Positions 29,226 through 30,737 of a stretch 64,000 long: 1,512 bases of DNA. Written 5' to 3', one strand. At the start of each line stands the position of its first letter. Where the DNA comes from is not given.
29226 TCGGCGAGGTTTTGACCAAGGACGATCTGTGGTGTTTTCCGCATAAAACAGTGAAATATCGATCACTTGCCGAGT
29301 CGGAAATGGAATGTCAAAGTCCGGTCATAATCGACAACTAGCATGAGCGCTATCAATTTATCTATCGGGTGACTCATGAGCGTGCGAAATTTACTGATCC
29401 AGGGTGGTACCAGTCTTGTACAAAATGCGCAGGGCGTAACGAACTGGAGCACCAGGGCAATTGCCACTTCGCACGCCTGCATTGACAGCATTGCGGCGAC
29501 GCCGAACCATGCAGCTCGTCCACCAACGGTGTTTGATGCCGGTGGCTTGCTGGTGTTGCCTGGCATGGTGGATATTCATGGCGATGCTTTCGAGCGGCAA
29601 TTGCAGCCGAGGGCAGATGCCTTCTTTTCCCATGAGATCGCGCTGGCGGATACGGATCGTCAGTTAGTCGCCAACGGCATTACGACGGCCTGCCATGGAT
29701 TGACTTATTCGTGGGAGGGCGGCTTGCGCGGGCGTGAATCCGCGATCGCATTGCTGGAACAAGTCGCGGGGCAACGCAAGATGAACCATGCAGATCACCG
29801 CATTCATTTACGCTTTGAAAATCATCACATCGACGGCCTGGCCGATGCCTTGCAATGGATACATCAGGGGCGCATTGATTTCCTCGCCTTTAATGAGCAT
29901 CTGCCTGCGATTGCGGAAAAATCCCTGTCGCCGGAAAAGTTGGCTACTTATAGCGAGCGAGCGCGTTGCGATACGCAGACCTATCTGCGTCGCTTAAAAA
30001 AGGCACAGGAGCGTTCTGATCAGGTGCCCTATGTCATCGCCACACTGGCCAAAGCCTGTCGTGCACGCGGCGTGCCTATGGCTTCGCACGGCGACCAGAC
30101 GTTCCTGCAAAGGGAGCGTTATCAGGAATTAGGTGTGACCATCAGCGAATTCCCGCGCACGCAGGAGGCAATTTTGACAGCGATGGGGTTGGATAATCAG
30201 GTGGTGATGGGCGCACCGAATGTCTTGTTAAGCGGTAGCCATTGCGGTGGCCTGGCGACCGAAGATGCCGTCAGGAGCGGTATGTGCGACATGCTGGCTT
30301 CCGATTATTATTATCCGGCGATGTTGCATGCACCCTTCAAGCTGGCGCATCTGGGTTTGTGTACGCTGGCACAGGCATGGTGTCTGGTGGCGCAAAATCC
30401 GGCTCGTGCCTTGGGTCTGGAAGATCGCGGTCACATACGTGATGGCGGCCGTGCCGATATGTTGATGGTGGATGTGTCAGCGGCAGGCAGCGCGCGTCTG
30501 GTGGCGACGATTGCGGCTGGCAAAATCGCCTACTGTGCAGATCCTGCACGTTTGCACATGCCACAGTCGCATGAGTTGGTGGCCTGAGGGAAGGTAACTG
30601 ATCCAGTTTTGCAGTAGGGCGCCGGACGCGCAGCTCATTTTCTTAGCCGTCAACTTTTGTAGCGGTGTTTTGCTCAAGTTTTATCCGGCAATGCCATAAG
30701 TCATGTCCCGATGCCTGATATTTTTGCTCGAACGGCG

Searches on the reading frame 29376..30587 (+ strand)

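Call 34: search_protein_families(library=pfam, proteins=[window:29376-30587:+], max_evalue=0.001)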
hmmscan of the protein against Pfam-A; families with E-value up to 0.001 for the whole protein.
window:29376-30587:+ (403 aa): 2 families
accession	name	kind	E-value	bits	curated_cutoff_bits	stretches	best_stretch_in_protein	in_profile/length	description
PF07969.17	Amidohydro_3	-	2.1e-10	41.2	29.7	1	235-386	309-472/472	Amidohydrolase family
PF01979.26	Amidohydro_1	-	8.7e-05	22.4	25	1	220-367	136-320/345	Amidohydrolase family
